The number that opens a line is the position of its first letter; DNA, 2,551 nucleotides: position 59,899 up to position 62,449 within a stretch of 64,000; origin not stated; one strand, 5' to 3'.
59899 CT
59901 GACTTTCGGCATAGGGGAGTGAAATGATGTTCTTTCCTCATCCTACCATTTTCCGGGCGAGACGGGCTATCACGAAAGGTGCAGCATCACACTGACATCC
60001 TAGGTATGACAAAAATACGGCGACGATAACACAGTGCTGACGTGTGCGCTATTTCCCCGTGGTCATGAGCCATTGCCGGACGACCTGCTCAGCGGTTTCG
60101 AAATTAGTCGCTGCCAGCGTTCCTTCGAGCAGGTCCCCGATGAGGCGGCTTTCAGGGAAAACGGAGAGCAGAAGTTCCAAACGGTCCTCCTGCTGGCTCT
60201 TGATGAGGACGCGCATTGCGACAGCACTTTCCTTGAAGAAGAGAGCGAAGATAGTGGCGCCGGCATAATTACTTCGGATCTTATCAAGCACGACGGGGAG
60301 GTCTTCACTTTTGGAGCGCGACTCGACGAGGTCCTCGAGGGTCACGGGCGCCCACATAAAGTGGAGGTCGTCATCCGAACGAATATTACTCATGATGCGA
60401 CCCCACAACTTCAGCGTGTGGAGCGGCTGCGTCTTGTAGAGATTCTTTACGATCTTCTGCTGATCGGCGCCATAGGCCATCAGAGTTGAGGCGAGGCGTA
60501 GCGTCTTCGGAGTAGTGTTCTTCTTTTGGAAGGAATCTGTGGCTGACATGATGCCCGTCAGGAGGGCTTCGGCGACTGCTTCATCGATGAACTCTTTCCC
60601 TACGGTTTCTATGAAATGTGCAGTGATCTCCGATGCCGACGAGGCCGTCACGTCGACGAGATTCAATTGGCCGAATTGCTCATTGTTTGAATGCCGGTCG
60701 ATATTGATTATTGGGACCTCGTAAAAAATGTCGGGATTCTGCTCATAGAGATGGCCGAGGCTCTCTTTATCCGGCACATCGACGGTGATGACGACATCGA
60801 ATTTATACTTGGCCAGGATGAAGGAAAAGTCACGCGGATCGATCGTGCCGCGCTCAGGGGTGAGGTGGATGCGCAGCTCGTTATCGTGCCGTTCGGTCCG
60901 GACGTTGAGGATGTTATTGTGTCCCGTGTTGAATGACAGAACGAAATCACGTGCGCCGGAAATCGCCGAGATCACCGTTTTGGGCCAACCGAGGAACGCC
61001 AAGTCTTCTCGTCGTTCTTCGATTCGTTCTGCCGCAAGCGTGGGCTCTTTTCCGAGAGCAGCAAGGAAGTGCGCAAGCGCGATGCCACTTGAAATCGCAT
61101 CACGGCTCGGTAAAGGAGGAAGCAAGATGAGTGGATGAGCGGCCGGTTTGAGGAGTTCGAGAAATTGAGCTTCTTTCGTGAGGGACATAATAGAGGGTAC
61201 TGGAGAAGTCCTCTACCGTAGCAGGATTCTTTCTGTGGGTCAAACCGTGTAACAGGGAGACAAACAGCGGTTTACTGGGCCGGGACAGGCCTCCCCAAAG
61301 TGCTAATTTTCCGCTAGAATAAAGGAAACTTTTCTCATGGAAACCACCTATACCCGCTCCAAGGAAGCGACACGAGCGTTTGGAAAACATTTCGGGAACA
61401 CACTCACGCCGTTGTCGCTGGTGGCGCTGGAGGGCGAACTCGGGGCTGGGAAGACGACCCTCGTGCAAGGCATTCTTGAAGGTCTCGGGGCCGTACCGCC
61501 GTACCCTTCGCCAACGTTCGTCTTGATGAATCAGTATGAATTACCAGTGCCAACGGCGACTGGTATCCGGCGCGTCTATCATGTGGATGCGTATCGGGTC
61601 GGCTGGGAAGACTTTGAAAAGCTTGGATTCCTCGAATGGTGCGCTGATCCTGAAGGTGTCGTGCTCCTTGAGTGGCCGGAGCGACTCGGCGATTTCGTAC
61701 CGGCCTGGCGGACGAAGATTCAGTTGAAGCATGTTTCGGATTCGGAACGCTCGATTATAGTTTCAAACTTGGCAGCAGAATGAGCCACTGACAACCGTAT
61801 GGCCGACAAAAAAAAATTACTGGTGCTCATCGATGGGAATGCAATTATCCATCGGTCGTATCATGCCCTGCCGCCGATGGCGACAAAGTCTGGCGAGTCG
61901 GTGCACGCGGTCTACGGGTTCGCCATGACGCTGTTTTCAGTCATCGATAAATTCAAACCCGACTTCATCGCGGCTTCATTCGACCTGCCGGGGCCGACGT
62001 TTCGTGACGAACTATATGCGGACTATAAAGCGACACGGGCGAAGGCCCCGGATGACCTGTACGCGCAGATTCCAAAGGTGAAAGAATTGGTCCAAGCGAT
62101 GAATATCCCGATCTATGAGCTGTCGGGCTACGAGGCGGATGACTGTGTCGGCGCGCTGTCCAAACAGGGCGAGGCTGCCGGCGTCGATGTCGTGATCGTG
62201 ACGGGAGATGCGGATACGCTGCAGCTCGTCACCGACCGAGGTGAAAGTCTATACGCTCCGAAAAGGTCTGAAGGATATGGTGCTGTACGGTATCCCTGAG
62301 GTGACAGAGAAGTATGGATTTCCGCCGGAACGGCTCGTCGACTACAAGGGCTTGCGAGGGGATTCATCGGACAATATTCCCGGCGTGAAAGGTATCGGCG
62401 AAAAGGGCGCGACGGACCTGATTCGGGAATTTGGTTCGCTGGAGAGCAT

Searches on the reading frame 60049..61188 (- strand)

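Call 12: search_protein_families(library=pfam, proteins=[window:60049-61188:-], max_evalue=0.001)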
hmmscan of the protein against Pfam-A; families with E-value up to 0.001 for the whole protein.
window:60049-61188:- (379 aa): 1 family
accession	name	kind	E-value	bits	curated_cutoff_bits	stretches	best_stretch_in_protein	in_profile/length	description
PF01368.27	DHH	-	1.9e-08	35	28.1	1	30-213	13-125/125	DHH family, N-terminal domain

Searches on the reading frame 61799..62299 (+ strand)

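Call 15: search_protein_families(library=pfam, proteins=[window:61799-62299:+], max_evalue=0.001)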
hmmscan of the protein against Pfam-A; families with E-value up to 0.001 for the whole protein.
window:61799-62299:+ (166 aa): 1 family
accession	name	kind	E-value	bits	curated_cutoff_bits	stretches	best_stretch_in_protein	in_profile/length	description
PF02739.22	5_3_exonuc_N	-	4.6e-51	173.2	34.3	1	8-152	2-146/164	5'-3' exonuclease, N-terminal resolvase-like domain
